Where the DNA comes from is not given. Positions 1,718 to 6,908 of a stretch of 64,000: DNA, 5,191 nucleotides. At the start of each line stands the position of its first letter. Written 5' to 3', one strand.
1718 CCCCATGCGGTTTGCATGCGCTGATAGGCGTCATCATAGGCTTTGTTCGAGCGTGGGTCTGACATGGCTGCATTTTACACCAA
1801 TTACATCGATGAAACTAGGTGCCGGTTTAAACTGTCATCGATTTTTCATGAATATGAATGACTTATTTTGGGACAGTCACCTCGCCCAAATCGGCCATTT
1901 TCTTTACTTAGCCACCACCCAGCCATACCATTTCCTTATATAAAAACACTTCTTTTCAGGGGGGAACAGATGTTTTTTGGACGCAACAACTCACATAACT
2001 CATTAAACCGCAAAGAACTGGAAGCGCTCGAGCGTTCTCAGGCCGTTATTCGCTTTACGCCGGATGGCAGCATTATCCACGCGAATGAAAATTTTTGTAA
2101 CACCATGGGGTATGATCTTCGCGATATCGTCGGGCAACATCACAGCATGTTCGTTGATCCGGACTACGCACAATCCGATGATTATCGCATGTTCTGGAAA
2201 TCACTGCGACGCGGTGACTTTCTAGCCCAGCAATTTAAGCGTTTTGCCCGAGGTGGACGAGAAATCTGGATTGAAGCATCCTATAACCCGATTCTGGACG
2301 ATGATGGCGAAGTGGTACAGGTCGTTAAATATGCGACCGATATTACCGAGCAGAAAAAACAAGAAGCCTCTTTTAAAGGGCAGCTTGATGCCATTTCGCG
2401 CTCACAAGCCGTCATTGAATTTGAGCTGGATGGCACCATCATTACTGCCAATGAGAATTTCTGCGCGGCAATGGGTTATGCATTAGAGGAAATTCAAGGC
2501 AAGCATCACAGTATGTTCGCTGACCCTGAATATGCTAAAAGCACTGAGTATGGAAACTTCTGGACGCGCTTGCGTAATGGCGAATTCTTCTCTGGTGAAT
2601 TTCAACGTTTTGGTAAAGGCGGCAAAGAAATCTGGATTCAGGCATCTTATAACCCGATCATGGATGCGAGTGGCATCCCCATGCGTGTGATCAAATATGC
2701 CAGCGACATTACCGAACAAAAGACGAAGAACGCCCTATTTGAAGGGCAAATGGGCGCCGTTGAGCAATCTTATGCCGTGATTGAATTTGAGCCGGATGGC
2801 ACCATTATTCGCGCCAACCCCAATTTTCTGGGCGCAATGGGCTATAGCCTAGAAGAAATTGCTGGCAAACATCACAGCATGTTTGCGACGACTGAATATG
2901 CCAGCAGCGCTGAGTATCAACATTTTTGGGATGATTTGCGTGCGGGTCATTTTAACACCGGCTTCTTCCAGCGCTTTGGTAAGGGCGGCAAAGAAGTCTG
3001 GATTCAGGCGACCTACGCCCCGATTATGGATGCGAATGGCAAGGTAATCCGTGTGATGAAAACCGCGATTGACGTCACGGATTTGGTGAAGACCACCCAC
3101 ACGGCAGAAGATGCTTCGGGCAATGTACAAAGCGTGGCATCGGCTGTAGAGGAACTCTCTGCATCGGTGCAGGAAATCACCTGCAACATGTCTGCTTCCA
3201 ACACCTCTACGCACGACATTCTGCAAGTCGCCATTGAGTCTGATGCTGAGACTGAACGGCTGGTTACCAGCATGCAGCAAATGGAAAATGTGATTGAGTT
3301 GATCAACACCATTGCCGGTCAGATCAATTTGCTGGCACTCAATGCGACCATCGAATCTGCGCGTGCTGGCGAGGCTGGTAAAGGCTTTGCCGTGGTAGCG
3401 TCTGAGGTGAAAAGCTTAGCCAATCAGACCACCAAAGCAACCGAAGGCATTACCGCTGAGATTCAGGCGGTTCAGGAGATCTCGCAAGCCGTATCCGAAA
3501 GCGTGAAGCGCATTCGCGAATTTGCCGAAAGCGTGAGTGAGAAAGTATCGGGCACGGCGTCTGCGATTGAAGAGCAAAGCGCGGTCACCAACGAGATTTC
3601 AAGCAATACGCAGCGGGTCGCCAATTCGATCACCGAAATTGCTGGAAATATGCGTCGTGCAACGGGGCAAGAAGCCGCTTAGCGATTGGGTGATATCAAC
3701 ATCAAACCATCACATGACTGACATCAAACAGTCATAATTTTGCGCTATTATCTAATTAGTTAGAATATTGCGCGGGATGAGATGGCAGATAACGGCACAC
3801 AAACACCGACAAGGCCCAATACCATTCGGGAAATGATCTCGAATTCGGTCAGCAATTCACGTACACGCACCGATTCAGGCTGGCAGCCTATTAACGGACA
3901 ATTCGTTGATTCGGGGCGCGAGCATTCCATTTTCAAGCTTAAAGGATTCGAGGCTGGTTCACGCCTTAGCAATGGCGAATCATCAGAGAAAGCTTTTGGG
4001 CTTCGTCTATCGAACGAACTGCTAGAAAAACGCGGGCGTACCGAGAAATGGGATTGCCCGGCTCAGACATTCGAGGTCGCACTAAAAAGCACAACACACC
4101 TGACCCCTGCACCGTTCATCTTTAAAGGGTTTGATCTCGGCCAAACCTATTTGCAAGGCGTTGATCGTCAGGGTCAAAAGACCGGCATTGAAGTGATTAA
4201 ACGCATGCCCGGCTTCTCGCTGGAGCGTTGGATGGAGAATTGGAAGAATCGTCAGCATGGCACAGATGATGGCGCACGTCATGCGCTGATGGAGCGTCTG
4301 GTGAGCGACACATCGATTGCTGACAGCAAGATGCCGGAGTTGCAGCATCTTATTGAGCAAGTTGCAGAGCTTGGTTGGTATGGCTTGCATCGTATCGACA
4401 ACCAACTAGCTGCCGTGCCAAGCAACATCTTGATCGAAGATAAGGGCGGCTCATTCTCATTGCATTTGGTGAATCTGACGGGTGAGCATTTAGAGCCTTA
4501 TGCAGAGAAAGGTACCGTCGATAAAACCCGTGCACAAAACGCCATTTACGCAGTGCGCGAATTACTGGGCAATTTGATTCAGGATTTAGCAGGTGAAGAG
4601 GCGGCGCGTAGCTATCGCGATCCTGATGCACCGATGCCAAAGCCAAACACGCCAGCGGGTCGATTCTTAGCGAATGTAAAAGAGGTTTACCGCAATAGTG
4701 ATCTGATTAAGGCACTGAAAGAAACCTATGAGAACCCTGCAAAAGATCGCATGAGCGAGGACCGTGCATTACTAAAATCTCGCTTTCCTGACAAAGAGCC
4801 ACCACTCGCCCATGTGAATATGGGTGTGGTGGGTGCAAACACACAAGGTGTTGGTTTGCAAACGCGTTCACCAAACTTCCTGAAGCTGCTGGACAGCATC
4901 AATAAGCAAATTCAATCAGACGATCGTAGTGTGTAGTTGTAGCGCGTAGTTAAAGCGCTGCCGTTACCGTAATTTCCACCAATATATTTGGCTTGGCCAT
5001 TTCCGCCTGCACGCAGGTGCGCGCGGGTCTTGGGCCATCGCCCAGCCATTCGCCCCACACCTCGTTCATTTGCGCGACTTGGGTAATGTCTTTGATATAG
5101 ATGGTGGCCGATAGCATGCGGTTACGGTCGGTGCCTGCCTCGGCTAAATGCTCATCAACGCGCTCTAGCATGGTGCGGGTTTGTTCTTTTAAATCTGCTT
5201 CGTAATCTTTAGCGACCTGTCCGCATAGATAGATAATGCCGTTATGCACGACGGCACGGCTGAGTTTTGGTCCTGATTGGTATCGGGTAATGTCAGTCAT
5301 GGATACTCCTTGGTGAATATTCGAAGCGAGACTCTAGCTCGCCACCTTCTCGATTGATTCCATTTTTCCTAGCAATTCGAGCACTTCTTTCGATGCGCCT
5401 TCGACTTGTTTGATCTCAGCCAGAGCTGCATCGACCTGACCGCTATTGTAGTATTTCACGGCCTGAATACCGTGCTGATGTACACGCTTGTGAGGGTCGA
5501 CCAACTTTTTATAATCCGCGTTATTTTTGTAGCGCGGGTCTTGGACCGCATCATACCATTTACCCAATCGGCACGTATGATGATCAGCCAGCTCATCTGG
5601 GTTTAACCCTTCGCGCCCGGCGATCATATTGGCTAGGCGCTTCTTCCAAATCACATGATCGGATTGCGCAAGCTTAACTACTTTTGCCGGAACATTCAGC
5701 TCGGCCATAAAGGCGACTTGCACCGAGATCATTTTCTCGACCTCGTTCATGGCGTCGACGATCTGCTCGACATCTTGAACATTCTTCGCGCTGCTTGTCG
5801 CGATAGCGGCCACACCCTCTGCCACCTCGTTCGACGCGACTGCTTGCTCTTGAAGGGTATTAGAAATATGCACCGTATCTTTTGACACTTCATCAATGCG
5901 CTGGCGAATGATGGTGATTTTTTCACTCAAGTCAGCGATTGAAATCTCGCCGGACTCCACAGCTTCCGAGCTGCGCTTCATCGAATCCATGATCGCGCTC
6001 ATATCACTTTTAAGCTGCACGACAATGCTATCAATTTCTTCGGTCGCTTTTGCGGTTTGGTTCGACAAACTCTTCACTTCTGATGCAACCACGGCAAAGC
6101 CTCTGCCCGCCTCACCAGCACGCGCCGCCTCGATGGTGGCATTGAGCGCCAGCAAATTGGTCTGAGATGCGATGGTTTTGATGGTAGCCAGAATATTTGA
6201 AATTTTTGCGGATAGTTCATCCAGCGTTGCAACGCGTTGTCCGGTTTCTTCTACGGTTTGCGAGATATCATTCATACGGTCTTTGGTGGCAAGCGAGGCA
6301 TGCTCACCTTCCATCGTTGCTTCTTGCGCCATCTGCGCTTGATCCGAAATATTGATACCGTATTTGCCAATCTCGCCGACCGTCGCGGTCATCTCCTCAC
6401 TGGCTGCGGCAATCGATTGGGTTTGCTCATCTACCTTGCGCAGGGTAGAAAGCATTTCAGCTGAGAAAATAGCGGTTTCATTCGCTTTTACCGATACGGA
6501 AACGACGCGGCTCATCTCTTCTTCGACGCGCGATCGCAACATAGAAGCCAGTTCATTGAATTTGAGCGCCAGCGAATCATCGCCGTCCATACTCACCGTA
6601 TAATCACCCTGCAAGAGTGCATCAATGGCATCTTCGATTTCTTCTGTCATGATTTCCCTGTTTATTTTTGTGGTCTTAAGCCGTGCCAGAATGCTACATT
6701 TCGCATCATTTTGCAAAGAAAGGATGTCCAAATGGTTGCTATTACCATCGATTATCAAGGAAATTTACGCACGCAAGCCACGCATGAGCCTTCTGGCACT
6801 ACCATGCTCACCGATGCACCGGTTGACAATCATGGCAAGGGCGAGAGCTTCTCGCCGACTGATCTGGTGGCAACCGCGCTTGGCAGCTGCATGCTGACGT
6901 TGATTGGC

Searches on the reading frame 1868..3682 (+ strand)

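Call 86: search_protein_families(library=pfam, proteins=[window:1868-3682:+], max_evalue=0.00001)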
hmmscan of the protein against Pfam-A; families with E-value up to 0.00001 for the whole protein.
window:1868-3682:+ (604 aa): 6 families
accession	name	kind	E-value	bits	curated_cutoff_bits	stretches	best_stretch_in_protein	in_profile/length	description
PF08447.18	PAS_3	-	2e-46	156.6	25.6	3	191-277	1-88/89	PAS fold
PF08448.16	PAS_4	-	2.7e-45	153.6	23.1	3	303-406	7-108/110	PAS fold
PF13426.13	PAS_9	-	1.2e-39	135.1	27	3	64-161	7-103/103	PAS domain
PF00015.26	MCPsignal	-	5.9e-28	98.3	34.6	1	457-593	20-156/172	Methyl-accepting chemotaxis protein (MCP) signalling domain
PF00989.32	PAS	-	3.5e-25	88.6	22.6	3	187-271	19-103/113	PAS fold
PF13188.13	PAS_8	-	9.1e-08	32.2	21.8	0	59-89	13-44/65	PAS domain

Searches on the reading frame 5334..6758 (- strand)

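Call 86: search_protein_families(library=pfam, proteins=[window:5334-6758:-], max_evalue=0.00001)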
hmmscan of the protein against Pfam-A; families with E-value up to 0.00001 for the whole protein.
window:5334-6758:- (474 aa): 2 families
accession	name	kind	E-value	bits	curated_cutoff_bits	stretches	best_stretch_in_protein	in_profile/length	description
PF00015.26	MCPsignal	-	1e-36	126.8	34.6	1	139-321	2-170/172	Methyl-accepting chemotaxis protein (MCP) signalling domain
PF13682.11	CZB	-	8.6e-18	64.9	29.4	1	368-434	1-64/64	Chemoreceptor zinc-binding domain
